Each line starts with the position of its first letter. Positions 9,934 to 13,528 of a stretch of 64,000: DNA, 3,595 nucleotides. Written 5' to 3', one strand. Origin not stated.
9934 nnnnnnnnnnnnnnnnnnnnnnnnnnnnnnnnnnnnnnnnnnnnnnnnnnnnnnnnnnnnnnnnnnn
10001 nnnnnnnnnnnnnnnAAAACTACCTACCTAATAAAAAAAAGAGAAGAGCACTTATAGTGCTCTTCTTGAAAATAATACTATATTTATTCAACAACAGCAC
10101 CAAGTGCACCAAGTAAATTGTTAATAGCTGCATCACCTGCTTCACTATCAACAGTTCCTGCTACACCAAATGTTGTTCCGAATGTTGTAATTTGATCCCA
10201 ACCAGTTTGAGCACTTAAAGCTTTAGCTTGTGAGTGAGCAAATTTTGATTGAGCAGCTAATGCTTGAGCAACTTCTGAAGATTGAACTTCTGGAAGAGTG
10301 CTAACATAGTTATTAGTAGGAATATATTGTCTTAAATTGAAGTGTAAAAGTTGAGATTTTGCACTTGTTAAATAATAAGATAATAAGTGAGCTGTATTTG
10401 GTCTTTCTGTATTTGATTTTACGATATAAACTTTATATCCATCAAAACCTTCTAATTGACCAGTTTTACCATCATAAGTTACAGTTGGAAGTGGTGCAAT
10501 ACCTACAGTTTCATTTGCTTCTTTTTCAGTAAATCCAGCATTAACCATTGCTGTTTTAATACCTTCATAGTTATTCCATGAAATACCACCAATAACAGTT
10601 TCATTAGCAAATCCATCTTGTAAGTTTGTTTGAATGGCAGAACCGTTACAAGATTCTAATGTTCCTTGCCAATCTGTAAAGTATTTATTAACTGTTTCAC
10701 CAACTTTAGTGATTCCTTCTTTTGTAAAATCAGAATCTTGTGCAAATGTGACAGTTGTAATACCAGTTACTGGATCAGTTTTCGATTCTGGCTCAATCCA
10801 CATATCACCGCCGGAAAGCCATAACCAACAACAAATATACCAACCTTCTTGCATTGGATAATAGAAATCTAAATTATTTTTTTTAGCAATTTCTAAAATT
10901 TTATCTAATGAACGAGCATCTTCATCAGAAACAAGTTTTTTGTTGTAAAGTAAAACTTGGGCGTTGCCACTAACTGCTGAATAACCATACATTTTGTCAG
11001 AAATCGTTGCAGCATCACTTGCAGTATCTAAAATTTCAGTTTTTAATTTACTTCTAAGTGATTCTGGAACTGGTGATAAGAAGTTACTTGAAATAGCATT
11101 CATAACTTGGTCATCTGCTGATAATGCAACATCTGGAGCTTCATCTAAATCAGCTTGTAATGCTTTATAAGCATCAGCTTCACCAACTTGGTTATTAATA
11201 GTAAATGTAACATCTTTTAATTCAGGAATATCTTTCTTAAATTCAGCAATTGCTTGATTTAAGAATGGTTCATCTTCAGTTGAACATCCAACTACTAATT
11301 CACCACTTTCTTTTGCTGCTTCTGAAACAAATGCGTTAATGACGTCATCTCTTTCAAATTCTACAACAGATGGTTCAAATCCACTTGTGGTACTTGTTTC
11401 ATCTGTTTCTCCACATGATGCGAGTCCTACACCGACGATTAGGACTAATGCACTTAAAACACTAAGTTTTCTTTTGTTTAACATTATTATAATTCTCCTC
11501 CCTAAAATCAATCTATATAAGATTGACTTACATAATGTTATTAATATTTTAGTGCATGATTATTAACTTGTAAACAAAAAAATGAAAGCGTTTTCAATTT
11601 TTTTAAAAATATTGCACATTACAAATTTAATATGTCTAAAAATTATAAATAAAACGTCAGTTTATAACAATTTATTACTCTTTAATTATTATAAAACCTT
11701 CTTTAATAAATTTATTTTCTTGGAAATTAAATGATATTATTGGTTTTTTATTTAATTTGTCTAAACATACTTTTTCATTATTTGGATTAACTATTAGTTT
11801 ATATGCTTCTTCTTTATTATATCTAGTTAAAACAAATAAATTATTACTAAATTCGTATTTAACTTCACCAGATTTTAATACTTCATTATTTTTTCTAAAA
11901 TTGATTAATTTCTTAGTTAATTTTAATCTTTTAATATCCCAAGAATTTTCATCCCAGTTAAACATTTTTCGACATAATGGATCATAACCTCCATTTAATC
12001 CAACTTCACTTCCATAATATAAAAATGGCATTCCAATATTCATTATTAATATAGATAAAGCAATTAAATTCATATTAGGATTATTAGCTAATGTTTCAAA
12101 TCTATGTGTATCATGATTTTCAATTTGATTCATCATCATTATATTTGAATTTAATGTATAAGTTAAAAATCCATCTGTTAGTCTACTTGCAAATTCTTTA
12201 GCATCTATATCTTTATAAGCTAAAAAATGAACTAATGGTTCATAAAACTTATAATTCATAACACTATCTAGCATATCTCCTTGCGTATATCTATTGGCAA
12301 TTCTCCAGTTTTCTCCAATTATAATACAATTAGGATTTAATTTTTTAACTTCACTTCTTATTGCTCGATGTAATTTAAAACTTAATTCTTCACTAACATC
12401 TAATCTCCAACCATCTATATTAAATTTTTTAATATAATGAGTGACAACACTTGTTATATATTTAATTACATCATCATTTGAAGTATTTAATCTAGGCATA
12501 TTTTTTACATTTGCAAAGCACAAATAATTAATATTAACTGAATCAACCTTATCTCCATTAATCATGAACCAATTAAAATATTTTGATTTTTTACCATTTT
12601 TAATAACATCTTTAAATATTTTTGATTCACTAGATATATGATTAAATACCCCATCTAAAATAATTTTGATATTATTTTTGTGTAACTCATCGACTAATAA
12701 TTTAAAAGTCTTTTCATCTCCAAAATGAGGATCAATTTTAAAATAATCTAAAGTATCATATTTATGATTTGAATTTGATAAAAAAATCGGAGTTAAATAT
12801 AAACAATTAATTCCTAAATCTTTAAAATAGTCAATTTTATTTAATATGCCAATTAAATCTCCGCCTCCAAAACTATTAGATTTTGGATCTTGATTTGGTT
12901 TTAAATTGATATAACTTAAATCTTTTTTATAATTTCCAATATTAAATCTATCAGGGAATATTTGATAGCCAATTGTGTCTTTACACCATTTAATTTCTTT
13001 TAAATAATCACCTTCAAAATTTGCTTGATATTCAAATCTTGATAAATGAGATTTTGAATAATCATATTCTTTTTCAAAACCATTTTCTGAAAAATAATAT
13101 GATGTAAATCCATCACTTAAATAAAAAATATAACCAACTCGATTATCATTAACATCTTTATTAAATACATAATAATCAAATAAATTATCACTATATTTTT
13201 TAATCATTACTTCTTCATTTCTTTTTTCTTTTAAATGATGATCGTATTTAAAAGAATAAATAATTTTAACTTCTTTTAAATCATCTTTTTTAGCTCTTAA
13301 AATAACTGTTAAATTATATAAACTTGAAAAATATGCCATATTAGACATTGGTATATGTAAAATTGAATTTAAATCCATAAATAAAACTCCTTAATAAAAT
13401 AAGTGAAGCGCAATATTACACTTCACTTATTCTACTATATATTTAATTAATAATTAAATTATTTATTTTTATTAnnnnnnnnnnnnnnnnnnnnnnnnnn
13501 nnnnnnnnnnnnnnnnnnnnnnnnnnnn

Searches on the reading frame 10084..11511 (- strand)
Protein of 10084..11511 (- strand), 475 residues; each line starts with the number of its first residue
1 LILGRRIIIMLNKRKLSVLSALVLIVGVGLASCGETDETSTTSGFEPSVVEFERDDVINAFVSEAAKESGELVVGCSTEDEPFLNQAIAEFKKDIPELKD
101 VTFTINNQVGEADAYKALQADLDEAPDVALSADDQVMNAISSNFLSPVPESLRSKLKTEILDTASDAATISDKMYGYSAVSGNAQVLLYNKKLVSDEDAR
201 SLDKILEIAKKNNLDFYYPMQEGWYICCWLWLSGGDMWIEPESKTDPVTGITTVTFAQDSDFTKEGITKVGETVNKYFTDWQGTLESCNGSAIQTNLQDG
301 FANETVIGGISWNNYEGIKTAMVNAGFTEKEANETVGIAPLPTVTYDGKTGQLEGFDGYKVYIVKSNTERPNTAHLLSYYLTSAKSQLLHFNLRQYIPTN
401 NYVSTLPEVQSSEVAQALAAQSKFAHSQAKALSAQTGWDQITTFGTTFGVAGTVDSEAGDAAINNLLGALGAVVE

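Call 25: search_protein_families(library=pfam, proteins=[window:10084-11511:-], max_evalue=0.00001)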
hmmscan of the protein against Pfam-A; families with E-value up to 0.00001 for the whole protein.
window:10084-11511:- (475 aa): 1 family
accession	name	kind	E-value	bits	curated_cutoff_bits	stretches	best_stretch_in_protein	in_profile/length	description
PF13416.11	SBP_bac_8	-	4.5e-17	63.2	27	1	86-412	1-274/279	Bacterial extracellular solute-binding protein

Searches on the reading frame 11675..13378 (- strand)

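Call 25: search_protein_families(library=pfam, proteins=[window:11675-13378:-], max_evalue=0.00001)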
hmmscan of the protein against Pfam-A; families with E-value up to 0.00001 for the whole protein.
window:11675-13378:- (567 aa): 2 families
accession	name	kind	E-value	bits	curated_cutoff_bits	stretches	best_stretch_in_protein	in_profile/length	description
PF00128.31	Alpha-amylase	-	2.3e-61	208.8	22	1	139-463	1-358/446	Alpha amylase, catalytic domain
PF02903.20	Alpha-amylase_N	-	2e-18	67.1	23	1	1-106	1-106/120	Alpha amylase, N-terminal ig-like domain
